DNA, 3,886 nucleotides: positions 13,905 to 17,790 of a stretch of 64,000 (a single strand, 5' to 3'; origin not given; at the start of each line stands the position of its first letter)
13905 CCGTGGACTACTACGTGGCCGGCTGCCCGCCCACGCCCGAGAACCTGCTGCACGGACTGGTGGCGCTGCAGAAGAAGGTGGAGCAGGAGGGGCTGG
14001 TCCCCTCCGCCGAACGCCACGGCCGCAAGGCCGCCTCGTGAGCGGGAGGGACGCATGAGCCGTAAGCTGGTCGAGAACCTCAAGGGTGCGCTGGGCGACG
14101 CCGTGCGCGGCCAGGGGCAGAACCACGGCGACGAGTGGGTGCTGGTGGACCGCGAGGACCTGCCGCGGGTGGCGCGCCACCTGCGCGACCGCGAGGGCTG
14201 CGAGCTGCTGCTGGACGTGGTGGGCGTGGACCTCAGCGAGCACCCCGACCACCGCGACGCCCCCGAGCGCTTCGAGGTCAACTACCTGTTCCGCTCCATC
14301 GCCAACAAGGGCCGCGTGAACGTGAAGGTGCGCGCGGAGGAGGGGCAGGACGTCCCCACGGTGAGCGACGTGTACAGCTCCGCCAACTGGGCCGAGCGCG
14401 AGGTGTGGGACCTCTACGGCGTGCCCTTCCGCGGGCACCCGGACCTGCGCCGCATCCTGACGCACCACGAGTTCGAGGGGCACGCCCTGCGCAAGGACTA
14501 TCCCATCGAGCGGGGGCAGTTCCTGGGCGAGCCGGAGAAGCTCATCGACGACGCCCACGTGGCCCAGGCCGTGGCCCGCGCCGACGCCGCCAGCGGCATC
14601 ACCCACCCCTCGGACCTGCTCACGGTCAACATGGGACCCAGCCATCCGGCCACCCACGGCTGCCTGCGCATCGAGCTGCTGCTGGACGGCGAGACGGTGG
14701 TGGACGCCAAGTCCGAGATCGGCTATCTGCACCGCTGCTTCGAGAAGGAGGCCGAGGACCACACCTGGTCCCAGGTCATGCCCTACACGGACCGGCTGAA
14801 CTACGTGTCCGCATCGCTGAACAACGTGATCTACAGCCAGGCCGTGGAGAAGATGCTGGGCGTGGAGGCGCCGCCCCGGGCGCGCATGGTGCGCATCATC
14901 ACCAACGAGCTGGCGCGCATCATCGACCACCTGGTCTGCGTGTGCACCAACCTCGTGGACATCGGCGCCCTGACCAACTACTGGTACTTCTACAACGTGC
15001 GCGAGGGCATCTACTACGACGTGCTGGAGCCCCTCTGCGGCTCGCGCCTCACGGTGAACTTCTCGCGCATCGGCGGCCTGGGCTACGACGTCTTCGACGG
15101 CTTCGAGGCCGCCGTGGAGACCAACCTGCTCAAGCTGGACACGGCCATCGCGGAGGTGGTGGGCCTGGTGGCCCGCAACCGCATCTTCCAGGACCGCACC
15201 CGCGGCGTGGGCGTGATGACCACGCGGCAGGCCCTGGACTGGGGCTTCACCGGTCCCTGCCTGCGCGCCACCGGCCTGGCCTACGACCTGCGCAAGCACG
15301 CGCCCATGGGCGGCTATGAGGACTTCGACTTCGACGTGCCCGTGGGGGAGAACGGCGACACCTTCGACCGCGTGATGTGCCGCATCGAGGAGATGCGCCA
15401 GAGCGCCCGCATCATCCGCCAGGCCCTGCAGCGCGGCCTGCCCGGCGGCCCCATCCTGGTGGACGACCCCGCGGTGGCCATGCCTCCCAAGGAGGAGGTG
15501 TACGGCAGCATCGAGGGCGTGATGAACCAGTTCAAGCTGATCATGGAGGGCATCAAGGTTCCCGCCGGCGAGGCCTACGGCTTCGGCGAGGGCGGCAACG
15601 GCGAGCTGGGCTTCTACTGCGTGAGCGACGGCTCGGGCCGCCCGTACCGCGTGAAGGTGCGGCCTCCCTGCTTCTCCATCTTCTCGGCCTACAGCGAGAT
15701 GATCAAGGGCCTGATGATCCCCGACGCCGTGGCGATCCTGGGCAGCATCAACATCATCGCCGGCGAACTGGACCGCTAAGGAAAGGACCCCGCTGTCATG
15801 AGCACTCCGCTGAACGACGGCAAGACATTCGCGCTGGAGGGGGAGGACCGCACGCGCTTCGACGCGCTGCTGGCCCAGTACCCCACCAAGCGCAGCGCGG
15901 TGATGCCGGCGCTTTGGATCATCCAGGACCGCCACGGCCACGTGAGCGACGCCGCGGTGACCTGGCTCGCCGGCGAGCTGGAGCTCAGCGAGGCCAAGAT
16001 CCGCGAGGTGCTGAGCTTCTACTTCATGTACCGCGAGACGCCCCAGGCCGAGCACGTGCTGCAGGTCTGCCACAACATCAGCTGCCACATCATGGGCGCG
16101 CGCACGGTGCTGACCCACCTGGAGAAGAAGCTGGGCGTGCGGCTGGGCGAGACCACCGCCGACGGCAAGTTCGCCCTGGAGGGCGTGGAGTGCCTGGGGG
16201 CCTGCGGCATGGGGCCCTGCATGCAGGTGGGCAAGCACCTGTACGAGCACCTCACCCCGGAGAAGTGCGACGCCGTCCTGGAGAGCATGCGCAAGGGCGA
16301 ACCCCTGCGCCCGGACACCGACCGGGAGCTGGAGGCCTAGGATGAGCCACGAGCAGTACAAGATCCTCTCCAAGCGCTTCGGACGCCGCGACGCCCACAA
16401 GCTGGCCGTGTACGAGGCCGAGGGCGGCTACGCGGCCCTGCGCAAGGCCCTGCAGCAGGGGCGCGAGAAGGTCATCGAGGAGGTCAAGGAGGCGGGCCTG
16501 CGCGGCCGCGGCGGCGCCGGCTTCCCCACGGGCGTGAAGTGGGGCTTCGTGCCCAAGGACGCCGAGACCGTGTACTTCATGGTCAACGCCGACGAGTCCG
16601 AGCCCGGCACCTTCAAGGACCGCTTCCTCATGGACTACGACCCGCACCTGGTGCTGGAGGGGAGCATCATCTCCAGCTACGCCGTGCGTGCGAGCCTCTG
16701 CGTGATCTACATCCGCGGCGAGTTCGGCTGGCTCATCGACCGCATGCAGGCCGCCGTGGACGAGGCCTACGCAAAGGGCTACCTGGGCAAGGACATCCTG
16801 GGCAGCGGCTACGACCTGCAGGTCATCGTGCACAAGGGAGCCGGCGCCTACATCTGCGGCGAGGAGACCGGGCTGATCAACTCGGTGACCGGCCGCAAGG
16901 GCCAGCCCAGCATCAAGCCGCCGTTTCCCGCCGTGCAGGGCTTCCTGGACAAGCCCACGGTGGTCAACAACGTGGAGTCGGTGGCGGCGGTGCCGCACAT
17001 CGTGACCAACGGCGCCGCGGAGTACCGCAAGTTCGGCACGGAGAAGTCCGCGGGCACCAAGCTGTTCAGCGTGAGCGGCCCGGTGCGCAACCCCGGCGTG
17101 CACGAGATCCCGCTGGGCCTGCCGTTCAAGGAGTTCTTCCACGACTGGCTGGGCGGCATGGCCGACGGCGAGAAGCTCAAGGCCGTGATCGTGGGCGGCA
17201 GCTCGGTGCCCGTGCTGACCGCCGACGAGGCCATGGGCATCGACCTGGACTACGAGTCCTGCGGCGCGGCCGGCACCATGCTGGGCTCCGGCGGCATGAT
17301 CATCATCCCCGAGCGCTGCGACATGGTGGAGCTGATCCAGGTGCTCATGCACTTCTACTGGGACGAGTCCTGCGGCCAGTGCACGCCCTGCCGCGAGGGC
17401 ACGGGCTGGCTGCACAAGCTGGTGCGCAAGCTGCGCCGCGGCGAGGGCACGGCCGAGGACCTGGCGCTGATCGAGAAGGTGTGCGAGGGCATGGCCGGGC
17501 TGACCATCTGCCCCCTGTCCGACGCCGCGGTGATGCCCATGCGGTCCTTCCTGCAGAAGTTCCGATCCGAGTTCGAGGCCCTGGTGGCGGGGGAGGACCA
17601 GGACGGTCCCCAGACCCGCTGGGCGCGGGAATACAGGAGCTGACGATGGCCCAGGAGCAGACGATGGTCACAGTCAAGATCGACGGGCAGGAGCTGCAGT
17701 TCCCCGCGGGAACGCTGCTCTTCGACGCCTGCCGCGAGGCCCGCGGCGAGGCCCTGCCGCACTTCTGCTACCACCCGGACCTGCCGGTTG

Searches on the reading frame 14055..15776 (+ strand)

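Call 27: search_protein_families(library=pfam, proteins=[window:14055-15776:+], max_evalue=0.0001)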
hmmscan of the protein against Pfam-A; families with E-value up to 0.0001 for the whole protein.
window:14055-15776:+ (574 aa): 2 families
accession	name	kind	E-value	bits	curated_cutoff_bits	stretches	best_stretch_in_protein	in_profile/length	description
PF00346.24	Complex1_49kDa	-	2.3e-98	329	24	1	302-574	1-271/271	Respiratory-chain NADH dehydrogenase, 49 Kd subunit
PF00329.25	Complex1_30kDa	-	2.6e-38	131.8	22.5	1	30-152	2-121/124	Respiratory-chain NADH dehydrogenase, 30 Kd subunit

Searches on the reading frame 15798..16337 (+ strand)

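Call 27: search_protein_families(library=pfam, proteins=[window:15798-16337:+], max_evalue=0.0001)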
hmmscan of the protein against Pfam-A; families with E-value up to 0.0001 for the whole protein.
window:15798-16337:+ (180 aa): 1 family
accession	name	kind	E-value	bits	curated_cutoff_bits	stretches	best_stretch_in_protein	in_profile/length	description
PF01257.25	2Fe-2S_thioredx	-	3.6e-49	166.8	24.8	1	22-164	2-144/145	Thioredoxin-like [2Fe-2S] ferredoxin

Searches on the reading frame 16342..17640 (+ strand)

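Call 28: search_protein_families(library=pfam, proteins=[window:16342-17640:+], max_evalue=0.0001)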
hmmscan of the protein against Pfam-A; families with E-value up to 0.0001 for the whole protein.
window:16342-17640:+ (433 aa): 3 families
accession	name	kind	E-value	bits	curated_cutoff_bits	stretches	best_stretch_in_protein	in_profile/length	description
PF01512.22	Complex1_51K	-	2.9e-46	157.5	31.2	1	48-219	1-150/150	Nuo51 FMN-binding domain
PF10589.14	NADH_4Fe-4S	-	3.6e-29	100.9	23.5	1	331-413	2-84/85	NADH-ubiquinone oxidoreductase-F iron-sulfur binding region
PF22461.2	SLBB_2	-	5.4e-07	30.1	27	1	240-297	1-60/79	SLBB domain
